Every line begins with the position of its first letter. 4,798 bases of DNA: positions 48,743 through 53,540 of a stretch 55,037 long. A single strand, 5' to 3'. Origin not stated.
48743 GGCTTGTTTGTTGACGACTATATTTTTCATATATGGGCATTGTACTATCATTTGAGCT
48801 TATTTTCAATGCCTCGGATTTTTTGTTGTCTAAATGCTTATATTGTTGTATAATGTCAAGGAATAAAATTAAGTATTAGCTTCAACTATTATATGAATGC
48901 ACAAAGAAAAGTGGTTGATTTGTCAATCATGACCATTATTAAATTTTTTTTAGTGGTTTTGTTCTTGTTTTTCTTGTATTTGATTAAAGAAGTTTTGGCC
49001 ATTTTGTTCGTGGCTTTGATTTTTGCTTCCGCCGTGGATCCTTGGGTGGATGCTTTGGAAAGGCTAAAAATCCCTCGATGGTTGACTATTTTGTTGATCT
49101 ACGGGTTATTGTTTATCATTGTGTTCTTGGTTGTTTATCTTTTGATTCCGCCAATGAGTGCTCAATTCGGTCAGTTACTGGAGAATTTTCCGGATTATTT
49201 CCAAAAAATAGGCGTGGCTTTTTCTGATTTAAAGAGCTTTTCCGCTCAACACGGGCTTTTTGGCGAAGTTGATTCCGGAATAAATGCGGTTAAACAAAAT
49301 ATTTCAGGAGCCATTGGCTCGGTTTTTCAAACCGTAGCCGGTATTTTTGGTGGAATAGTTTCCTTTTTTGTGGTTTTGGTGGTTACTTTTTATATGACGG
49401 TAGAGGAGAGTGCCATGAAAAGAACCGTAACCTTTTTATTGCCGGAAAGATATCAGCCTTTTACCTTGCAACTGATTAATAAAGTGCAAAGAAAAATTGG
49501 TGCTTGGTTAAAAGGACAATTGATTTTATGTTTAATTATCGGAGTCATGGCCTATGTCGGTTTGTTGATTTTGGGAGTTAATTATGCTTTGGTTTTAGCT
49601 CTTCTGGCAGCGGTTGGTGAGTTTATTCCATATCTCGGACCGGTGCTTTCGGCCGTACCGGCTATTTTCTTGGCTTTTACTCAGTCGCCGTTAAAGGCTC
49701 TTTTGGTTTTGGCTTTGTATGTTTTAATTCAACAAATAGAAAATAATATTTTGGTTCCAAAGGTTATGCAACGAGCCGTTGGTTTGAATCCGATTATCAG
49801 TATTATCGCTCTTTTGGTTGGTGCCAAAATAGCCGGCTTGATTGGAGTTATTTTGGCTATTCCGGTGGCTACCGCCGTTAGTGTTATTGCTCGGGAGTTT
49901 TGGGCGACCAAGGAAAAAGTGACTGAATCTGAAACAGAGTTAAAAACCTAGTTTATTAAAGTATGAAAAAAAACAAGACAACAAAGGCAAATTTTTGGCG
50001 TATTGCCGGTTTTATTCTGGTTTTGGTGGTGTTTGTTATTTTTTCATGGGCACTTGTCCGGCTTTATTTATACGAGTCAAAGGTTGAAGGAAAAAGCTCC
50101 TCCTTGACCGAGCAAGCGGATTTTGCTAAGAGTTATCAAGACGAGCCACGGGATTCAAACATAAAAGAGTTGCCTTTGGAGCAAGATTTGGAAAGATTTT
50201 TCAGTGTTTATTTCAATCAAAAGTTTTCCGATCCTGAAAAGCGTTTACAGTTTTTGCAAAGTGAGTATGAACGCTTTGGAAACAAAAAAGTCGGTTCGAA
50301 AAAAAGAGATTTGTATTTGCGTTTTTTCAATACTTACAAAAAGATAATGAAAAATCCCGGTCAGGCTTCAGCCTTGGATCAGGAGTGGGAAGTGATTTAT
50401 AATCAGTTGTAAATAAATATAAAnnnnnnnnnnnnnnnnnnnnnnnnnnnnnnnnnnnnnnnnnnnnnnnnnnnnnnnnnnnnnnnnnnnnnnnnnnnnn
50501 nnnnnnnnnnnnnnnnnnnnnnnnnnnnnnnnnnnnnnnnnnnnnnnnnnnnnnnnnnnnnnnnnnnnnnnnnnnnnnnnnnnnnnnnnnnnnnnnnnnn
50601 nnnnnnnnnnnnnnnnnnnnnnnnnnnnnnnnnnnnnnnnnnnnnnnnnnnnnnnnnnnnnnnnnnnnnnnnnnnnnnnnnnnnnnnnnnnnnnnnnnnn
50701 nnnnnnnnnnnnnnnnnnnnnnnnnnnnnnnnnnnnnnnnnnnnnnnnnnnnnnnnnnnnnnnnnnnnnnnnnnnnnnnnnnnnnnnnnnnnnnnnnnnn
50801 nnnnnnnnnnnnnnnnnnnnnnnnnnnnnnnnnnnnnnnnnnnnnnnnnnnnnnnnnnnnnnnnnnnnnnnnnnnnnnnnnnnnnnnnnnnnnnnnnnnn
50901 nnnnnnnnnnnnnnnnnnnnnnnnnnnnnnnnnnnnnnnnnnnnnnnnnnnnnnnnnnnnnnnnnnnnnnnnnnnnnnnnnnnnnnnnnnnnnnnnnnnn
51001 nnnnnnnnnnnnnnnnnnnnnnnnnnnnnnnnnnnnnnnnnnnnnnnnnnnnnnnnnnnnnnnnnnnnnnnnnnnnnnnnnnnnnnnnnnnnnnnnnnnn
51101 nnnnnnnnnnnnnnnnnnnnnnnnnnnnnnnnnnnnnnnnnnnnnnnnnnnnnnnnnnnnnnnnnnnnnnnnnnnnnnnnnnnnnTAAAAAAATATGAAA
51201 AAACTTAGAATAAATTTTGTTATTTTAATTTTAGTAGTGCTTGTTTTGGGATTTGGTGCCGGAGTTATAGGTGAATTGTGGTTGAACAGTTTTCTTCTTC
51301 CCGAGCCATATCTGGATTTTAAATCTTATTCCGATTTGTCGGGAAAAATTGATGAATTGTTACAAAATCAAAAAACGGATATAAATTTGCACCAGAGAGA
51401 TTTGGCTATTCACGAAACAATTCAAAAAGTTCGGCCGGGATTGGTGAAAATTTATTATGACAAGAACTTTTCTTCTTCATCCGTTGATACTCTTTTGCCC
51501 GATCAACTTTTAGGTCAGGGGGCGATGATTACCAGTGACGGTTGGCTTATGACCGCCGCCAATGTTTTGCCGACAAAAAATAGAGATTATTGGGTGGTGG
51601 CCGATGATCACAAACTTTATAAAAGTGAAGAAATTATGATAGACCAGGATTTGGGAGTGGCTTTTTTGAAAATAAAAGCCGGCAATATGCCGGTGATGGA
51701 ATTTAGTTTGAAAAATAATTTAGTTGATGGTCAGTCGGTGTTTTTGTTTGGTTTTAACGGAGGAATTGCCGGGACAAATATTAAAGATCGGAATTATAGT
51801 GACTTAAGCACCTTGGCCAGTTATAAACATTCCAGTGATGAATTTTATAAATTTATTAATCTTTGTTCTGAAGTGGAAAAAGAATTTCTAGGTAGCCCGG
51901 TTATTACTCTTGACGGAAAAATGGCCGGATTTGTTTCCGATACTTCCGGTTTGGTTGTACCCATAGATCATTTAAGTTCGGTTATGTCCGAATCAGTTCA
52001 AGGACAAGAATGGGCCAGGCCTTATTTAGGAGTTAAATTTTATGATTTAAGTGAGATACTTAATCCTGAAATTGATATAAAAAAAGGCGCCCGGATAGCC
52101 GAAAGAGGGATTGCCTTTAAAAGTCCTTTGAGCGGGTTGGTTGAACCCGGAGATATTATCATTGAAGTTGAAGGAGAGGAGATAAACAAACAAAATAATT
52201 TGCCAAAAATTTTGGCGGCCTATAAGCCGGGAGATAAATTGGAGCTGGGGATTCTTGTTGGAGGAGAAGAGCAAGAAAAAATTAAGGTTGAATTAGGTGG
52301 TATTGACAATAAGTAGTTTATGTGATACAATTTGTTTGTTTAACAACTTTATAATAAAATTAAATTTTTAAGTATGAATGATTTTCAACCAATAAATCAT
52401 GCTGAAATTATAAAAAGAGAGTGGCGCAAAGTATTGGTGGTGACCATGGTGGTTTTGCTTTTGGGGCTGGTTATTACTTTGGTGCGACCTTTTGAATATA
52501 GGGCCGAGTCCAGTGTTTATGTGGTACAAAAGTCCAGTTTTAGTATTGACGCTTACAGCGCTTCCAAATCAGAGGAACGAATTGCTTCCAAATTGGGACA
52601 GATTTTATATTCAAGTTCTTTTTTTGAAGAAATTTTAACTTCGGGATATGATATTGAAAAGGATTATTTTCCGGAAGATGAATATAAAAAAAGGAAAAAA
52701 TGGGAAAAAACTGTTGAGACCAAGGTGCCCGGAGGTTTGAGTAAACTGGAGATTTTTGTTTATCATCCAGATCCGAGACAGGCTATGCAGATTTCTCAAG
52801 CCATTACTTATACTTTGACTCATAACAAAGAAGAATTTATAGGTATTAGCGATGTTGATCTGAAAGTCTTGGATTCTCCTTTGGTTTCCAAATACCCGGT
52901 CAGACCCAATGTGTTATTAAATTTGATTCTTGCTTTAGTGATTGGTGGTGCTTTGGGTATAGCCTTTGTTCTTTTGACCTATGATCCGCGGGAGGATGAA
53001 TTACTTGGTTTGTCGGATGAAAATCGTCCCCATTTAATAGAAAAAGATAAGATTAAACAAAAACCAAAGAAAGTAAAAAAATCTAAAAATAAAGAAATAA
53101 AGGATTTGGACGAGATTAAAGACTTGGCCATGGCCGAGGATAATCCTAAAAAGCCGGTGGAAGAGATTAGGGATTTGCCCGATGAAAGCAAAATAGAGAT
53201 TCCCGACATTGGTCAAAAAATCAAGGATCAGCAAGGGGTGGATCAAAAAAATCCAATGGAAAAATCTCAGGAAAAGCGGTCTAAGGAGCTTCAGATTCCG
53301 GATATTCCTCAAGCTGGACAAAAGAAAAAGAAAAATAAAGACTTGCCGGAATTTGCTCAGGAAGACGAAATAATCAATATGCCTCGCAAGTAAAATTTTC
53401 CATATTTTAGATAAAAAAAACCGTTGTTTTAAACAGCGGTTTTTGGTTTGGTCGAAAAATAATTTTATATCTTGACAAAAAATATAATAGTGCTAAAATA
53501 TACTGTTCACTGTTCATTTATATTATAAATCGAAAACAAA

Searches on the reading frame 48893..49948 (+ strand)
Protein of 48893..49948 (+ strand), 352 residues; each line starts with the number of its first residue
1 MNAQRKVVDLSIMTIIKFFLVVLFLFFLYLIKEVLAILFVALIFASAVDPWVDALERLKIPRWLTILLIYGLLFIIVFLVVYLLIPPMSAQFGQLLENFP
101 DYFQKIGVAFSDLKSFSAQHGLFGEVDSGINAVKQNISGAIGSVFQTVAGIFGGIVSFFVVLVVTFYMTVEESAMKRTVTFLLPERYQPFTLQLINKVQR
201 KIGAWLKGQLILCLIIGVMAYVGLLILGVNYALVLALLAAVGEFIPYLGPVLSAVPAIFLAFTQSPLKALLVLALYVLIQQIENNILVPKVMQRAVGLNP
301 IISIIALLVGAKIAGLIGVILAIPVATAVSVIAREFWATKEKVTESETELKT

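Call 8: search_protein_families(library=pfam, proteins=[window:48893-49948:+], max_evalue=0.01)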
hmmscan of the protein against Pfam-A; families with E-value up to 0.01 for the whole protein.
window:48893-49948:+ (352 aa): 1 family
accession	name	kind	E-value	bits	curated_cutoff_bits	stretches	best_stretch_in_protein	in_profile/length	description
PF01594.21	AI-2E_transport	-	2.3e-73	247.7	34.3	1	16-333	3-323/327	AI-2E family transporter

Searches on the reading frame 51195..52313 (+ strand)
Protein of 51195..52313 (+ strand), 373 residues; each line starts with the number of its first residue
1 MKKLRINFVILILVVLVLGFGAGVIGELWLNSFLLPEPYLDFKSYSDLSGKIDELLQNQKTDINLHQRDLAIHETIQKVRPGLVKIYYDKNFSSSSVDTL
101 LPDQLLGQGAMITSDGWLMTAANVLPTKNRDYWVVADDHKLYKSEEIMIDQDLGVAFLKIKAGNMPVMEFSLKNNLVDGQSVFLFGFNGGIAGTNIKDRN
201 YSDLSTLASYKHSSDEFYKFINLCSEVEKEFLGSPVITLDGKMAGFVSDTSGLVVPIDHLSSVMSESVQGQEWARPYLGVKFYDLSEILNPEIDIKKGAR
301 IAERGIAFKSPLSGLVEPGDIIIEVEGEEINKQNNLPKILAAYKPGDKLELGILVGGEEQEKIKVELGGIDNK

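Call 8: search_protein_families(library=pfam, proteins=[window:51195-52313:+], max_evalue=0.01)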
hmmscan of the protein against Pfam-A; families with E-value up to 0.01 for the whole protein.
window:51195-52313:+ (373 aa): 3 families
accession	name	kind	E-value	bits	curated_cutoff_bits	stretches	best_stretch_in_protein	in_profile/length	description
PF13365.12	Trypsin_2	-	7.8e-11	43.3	27.6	1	107-245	1-143/144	Trypsin-like peptidase domain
PF13180.12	PDZ_2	-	6.4e-07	30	27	1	276-361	1-75/80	PDZ domain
PF00595.29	PDZ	-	0.007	17.2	23.2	0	313-353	41-80/81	PDZ domain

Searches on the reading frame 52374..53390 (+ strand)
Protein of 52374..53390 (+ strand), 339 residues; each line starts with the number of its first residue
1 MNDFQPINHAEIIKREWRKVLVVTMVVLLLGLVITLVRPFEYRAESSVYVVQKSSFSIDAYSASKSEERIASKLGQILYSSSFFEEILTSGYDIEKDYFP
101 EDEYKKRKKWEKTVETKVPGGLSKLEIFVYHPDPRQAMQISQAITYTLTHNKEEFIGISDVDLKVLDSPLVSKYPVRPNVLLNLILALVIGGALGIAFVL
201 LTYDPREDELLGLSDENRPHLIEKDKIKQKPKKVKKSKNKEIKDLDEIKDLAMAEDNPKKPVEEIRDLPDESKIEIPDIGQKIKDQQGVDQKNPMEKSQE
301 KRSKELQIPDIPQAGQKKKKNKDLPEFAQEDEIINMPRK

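Call 8: search_protein_families(library=pfam, proteins=[window:52374-53390:+], max_evalue=0.01)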
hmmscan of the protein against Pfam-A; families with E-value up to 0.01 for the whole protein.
window:52374-53390:+ (339 aa): 2 families
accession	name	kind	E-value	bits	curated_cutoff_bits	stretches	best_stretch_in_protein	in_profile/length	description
PF13807.11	GNVR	-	1e-05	25.8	27.7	1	162-201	40-79/82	G-rich domain on putative tyrosine kinase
PF02706.20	Wzz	-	6.9e-05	23.5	25.5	1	12-90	11-80/91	Chain length determinant protein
